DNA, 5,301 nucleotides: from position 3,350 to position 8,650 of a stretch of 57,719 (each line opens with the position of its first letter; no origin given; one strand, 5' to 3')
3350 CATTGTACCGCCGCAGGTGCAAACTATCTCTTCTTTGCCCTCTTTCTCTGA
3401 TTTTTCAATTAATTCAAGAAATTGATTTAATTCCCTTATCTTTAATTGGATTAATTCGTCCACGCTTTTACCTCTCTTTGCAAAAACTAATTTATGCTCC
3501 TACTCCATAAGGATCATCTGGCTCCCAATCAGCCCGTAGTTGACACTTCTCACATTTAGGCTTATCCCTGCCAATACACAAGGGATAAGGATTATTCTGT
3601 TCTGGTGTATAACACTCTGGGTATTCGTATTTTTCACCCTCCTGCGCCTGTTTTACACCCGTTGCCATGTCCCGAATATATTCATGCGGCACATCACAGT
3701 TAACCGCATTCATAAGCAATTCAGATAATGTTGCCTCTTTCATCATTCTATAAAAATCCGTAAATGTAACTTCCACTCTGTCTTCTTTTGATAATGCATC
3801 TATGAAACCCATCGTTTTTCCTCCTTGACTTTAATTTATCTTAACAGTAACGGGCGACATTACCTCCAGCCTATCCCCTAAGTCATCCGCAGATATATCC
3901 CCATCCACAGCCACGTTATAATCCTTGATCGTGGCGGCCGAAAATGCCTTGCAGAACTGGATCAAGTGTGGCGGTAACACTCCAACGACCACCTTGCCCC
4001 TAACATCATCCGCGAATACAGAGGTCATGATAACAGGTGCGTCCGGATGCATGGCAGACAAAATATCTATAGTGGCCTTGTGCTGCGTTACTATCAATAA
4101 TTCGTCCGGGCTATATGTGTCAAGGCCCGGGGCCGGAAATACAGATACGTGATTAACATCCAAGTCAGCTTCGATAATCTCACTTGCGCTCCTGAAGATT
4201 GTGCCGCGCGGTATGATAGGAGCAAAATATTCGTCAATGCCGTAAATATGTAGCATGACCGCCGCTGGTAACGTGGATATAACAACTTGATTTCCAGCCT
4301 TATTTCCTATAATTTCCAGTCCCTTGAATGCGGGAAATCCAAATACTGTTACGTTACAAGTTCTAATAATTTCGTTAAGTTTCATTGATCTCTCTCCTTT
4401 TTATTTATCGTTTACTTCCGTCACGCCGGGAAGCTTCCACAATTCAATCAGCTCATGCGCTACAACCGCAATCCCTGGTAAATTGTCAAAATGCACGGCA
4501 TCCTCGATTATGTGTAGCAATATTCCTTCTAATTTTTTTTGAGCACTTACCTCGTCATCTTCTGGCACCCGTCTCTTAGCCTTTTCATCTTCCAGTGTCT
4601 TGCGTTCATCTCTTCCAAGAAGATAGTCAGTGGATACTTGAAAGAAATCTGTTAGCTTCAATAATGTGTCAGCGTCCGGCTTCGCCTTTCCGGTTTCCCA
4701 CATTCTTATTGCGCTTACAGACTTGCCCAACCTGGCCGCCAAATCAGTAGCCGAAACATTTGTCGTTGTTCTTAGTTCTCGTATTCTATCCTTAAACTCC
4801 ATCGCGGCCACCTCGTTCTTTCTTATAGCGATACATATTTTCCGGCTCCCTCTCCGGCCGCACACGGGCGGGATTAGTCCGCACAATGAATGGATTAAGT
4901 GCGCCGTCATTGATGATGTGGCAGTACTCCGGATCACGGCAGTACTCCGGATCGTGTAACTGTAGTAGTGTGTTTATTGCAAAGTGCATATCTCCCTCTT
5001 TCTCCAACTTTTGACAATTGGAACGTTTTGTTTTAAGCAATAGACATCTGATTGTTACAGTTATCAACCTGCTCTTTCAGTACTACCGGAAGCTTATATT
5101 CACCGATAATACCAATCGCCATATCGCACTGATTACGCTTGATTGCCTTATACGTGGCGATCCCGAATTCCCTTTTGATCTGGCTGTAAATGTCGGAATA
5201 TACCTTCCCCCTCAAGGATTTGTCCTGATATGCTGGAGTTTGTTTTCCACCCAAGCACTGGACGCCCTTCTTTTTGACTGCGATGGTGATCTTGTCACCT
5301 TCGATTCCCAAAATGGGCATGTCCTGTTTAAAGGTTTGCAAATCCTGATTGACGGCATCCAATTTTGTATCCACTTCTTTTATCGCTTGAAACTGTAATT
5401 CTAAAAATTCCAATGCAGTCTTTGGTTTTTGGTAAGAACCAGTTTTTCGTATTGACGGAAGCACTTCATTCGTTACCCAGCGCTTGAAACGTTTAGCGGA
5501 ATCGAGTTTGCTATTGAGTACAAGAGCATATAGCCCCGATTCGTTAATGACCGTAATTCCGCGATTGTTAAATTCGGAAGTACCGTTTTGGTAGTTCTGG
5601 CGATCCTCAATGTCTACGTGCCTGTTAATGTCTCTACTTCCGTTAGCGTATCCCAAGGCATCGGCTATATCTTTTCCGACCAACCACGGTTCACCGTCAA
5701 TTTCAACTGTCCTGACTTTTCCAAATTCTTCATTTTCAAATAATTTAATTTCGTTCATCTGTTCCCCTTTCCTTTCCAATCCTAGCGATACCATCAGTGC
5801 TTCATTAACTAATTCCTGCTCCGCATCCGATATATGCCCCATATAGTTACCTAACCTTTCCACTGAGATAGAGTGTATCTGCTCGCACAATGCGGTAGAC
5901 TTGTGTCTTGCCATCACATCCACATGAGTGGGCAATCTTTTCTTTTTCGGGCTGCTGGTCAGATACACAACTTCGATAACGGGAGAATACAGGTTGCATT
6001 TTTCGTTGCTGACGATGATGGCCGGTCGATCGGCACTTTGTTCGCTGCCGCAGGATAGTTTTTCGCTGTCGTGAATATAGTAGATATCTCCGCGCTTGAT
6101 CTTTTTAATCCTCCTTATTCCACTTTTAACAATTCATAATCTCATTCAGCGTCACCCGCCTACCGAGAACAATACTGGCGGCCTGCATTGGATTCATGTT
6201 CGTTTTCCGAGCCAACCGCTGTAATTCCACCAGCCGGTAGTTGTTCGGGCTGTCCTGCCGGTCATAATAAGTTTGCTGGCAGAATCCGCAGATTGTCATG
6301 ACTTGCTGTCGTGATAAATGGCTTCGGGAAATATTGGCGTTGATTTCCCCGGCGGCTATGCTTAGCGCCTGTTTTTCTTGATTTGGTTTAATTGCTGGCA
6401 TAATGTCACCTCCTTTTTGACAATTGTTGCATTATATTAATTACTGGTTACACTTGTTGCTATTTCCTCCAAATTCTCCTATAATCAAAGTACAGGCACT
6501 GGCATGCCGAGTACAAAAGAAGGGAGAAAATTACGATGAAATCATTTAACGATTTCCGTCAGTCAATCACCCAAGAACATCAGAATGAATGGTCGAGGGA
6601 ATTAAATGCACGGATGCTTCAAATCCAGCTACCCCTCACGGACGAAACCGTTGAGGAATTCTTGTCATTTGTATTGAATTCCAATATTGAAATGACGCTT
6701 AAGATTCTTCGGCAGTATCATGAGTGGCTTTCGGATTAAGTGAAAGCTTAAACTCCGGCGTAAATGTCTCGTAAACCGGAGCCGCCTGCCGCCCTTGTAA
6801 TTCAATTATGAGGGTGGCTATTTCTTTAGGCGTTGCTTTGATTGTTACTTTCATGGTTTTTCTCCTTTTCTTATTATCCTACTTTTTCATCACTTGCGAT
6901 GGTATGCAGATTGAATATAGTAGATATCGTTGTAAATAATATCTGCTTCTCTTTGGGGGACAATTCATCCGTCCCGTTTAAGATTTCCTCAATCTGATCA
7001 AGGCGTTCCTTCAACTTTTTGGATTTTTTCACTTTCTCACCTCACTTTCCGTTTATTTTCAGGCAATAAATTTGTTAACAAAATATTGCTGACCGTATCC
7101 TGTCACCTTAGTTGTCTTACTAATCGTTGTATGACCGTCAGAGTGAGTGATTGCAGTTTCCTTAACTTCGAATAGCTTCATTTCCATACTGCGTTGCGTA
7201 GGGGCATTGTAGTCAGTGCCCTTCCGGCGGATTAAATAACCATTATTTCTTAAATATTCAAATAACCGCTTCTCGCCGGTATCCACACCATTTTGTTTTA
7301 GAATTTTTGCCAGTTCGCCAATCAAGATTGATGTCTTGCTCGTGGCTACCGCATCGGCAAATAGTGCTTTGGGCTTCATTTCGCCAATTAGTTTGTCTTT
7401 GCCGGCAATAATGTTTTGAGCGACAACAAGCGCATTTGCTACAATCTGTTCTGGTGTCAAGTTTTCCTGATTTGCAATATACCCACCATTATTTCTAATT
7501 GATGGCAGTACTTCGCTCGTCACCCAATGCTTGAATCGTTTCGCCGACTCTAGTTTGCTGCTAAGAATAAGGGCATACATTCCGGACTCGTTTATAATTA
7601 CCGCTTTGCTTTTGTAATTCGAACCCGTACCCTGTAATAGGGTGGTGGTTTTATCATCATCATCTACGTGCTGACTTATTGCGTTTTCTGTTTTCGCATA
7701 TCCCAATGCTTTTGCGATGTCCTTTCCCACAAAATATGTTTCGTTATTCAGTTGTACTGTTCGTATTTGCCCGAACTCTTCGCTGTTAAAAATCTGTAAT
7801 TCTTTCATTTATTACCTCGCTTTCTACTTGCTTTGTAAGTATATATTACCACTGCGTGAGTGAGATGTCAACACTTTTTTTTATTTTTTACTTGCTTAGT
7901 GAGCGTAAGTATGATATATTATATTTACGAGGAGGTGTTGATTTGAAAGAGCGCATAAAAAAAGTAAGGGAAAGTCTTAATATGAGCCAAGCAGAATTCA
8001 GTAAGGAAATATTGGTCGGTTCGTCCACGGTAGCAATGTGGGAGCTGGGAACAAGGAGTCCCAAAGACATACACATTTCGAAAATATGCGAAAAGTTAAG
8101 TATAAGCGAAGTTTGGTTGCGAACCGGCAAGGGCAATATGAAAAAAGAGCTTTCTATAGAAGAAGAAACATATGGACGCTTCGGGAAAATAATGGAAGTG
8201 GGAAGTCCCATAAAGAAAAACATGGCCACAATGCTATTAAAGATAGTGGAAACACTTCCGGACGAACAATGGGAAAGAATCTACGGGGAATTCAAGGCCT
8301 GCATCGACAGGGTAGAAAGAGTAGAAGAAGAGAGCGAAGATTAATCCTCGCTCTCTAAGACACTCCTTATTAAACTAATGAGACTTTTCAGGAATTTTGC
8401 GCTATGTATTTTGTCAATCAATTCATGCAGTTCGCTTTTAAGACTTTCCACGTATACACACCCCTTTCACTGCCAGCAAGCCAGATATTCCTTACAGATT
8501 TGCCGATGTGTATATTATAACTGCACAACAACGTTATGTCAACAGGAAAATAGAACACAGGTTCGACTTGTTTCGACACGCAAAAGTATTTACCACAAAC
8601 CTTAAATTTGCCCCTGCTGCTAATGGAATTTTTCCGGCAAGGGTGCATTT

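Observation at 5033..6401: MazF/PemK toxin domain with no canonical start codon, fused in frame to a Bro-N/ORF6C protein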

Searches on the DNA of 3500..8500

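Call 86: search_rna_families(source=window, start=3500, end=8500, threshold=evalue, max_evalue=0.1)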
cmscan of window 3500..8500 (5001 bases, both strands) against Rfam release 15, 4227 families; matches with E-value up to 0.1: 0.
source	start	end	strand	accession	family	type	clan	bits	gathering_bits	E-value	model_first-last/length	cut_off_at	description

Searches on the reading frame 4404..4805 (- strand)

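Call 55: search_protein_families(library=phrogs, proteins=[window:4404-4805:-], max_evalue=0.001)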
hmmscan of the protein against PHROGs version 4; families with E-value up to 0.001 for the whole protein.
window:4404-4805:- (134 aa): 18 families
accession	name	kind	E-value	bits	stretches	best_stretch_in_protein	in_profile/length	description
phrog_8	-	transcription regulation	2.4e-23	84.1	1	2-87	75-150/346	transcriptional regulator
phrog_4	-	transcription regulation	3.5e-14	53.6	1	2-89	135-223/400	transcriptional repressor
phrog_2967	-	transcription regulation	1.4e-12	48.7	1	3-80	10-78/225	transcriptional regulator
phrog_2439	-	transcription regulation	2.2e-12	47.5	1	6-111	10-116/367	transcriptional regulator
phrog_3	-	transcription regulation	3.3e-11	44.6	1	2-82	87-167/430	transcriptional repressor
phrog_5823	-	transcription regulation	5.6e-10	39.9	1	2-82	5-86/404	transcriptional regulator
phrog_2104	-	unknown function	7.5e-08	33.5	1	6-51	42-87/103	-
phrog_1994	-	DNA, RNA and nucleotide metabolism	1.8e-07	32.3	1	6-73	2-69/170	DNA binding protein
phrog_34939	-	unknown function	9.8e-07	29.7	1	5-65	11-72/280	-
phrog_2328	-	transcription regulation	1e-06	29.5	1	3-70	15-80/128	transcriptional repressor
phrog_3037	-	transcription regulation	5e-06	27.4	1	4-79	18-91/189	transcriptional repressor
phrog_1373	-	transcription regulation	1.1e-05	26.5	1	2-78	62-138/166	transcriptional regulator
phrog_7241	-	transcription regulation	0.0001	23.3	1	8-63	66-121/122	transcriptional regulator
phrog_7396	-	unknown function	0.00016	22.4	1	32-68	45-83/227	-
phrog_4836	-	transcription regulation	0.00019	22.1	1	4-70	76-142/194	CII-like regulator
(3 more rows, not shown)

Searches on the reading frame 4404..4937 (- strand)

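Call 4: search_protein_families(library=pfam, proteins=[window:4404-4937:-], max_evalue=0.01)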
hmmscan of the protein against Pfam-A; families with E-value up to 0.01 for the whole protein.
window:4404-4937:- (178 aa): 4 families
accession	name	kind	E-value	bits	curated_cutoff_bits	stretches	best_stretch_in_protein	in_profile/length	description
PF01381.28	HTH_3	-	7.2e-14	52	23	1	52-106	1-55/55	Helix-turn-helix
PF13560.12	HTH_31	-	1.4e-08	35.4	27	1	50-104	4-59/64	Helix-turn-helix domain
PF12844.13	HTH_19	-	1.3e-07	31.9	30.2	1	51-107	3-59/64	Helix-turn-helix domain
PF13443.12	HTH_26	-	0.00058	20.5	22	1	51-102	1-53/63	Cro/C1-type HTH DNA-binding domain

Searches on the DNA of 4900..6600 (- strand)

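Call 5: search_dna_similar(query=window:4900-6600:-, collection=phages, mode=distant, max_rows=20)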
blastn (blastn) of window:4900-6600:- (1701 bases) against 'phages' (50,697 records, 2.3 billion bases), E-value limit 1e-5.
Records with a match: 8; places in all: 8; records where one place covers at least 80% of the query: 0.
Best place of each record, by identity: 80-90% 1; 60-80% 7.
By first word of the organism name: Streptococcus 2; Staphylococcus 2; Acinetobacter 1; Enterococcus 1; Latilactobacillus 1; Bacteriophage 1.
By host as written in the record: Streptococcus mitis U-o8 1; Acinetobacter baumannii AB5075 1; Enterococcus sp. VKM B-1578 1; Latilactobacillus sakei TMW 1.1386 1; - 1; Staphylococcus epidermidis NCC 100655 1; Staphylococcus epidermidis 1; Streptococcus pneumoniae GA41317 1.
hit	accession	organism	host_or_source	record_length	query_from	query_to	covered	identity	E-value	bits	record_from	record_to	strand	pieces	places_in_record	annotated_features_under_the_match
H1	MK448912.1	Streptococcus phage Javan340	Streptococcus mitis U-o8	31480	895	1129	14%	70.8%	3e-22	113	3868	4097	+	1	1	antirepressor protein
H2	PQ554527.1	Acinetobacter phage D2SVT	Acinetobacter baumannii AB5075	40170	883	1029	9%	72.8%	5e-14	86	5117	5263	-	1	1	anti-repressor Ant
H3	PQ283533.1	Enterococcus phage vB_ElaS_B1578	Enterococcus sp. VKM B-1578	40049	883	1029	9%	72.8%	5e-14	86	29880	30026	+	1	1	antirepressor protein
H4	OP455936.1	Latilactobacillus phage TMW 1.1386 P1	Latilactobacillus sakei TMW 1.1386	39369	1049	1162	7%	72.9%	5e-7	64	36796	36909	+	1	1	antirepressor protein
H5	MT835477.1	Bacteriophage sp.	human fecal samples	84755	861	955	6%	77.9%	2e-11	78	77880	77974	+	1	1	record has no annotation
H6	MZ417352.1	Staphylococcus phage PG-2021_91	Staphylococcus epidermidis NCC 100655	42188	1092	1180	5%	76.4%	4e-8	67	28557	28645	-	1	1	record has no annotation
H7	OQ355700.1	Staphylococcus phage vB_SepS_BE21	Staphylococcus epidermidis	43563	1092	1180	5%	76.4%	4e-8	67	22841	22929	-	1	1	anti-repressor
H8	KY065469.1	Streptococcus phage IPP28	Streptococcus pneumoniae GA41317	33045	895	958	4%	81.5%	2e-6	61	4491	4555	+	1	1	hypothetical protein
